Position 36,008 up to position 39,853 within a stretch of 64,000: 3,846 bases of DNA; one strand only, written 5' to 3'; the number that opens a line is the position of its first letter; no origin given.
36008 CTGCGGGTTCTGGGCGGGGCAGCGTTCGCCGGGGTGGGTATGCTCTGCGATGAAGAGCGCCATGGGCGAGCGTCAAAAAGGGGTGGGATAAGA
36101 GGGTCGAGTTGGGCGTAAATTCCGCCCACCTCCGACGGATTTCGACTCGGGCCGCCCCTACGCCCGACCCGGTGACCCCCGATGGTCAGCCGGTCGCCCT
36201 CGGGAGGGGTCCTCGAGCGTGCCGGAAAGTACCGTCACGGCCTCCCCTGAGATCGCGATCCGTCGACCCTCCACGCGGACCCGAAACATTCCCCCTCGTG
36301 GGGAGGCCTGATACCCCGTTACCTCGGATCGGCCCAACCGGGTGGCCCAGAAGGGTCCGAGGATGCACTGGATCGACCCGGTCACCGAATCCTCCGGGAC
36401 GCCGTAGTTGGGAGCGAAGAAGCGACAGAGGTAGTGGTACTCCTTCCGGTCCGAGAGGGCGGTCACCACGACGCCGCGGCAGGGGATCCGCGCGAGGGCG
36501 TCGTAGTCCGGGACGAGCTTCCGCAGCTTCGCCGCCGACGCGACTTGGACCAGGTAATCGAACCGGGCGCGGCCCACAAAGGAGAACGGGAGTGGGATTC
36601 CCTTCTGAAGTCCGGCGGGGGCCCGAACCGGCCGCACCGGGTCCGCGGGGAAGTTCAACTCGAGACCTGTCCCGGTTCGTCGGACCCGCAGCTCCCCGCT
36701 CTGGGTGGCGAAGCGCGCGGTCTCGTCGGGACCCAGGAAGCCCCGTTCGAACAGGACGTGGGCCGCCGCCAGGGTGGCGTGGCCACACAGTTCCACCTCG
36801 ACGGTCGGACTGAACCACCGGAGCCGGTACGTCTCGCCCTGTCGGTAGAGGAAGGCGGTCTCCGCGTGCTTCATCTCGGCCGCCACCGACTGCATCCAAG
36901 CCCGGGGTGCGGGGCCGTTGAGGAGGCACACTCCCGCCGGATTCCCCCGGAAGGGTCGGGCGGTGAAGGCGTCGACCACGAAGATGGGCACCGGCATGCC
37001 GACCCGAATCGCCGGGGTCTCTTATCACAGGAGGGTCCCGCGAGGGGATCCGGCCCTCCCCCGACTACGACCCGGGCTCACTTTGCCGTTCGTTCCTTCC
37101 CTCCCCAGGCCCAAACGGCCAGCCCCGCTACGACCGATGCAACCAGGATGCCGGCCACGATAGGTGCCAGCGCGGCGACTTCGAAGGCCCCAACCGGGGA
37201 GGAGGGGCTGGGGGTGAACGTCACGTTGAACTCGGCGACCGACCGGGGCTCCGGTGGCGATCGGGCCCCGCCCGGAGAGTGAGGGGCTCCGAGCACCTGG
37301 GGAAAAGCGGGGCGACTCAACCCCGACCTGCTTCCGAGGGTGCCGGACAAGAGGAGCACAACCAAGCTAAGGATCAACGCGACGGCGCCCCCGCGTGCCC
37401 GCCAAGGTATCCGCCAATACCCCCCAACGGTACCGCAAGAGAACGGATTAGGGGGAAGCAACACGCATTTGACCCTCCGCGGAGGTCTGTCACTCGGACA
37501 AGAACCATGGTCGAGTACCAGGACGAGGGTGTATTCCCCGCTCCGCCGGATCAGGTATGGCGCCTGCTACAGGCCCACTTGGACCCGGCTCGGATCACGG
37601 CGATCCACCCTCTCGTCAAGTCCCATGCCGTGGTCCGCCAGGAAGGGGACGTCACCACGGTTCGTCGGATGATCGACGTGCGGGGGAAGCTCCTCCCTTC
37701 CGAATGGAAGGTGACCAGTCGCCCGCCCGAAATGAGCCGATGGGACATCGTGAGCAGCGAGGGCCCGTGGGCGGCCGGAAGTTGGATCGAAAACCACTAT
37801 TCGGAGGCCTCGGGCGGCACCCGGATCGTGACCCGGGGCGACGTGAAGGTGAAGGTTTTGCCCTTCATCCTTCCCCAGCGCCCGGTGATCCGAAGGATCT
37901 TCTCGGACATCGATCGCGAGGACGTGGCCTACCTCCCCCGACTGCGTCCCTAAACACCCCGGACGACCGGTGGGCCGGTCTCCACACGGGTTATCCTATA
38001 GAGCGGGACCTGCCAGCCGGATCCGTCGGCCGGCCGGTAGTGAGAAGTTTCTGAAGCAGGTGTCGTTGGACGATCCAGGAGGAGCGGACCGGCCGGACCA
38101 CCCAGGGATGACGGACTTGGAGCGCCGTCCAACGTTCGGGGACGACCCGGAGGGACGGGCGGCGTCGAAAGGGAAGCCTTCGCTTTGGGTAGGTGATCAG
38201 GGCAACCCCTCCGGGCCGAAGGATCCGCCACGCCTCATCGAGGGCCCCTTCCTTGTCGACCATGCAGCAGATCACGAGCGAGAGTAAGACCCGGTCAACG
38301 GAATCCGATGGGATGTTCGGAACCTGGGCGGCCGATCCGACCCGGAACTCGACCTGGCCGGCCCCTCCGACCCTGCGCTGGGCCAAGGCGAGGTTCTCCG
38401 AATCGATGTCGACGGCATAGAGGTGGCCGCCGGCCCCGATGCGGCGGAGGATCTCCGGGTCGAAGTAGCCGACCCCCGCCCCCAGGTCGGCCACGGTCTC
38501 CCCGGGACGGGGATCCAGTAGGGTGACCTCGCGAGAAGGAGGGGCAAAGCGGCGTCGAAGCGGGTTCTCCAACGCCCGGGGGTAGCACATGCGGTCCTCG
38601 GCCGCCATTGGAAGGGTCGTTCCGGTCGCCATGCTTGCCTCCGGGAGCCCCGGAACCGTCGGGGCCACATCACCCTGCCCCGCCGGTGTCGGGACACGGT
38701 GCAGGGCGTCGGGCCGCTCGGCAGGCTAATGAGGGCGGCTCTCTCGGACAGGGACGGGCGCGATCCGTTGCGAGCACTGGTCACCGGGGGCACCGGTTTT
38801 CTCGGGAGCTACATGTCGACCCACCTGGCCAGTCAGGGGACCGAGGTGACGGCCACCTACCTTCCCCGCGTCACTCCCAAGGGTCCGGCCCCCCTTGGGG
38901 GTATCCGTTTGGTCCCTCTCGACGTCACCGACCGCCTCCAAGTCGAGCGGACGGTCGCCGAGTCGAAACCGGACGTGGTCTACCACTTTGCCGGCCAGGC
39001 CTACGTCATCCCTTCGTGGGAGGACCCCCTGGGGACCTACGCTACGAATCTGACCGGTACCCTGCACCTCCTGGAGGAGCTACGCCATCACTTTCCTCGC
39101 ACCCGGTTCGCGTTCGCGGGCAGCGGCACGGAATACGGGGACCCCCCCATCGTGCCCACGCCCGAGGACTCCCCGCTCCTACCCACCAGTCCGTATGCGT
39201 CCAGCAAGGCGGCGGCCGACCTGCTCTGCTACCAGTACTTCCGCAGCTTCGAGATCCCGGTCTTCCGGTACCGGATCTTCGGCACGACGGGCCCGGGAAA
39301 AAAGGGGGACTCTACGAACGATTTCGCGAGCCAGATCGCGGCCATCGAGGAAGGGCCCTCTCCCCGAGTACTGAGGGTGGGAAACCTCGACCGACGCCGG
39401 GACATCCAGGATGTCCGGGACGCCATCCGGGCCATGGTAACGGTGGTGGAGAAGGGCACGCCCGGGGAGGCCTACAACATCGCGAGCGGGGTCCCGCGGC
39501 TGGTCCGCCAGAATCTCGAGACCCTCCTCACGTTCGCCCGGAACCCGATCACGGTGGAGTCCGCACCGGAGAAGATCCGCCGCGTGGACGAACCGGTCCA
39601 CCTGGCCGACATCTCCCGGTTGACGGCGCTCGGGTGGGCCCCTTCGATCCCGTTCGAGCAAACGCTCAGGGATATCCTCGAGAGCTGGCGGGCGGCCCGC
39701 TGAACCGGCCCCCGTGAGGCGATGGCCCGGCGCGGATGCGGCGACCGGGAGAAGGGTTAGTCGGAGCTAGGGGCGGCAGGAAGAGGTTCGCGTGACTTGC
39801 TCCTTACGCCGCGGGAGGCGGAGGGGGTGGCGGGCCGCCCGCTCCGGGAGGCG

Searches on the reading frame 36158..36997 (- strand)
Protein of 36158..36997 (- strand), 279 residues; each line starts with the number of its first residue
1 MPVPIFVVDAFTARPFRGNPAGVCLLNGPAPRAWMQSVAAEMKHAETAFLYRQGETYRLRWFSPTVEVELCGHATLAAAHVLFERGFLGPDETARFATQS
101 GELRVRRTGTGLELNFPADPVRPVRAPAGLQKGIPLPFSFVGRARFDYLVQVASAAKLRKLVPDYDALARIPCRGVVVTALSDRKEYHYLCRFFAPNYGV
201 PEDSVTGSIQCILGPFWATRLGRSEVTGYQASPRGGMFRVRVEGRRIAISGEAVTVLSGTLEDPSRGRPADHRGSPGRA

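Call 8: search_protein_families(library=pfam, proteins=[window:36158-36997:-], max_evalue=0.001)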
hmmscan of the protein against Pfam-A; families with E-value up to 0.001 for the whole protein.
window:36158-36997:- (279 aa): 1 family
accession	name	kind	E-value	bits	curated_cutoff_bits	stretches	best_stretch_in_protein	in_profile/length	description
PF02567.21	PhzC-PhzF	-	4.7e-59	200.6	27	1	8-259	1-281/281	Phenazine biosynthesis-like protein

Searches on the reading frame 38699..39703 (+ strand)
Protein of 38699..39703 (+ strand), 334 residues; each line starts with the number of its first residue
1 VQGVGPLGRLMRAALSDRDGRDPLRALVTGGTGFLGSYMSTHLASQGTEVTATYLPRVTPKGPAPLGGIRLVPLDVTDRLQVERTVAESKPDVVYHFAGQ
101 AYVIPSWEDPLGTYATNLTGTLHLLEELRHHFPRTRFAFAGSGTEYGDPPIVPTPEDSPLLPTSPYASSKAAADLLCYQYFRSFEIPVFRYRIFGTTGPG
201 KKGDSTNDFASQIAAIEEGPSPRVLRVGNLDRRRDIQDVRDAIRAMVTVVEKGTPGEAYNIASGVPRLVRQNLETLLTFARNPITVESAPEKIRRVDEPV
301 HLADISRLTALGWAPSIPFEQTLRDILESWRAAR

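Call 8: search_protein_families(library=pfam, proteins=[window:38699-39703:+], max_evalue=0.001)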
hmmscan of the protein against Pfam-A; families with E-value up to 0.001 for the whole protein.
window:38699-39703:+ (334 aa): 4 families
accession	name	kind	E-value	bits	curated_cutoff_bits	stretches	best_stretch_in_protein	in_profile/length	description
PF16363.11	GDP_Man_Dehyd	-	9e-57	193.4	27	1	27-325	1-331/332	GDP-mannose 4,6 dehydratase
PF01370.27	Epimerase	-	5.9e-50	170.4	20.9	1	26-262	1-240/240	NAD dependent epimerase/dehydratase family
PF04321.23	RmlD_sub_bind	-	9.6e-08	31.9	27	1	26-130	3-91/287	RmlD substrate binding domain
PF07993.18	NAD_binding_4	-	2.8e-05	23.8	20.1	0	28-54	1-27/258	Male sterility protein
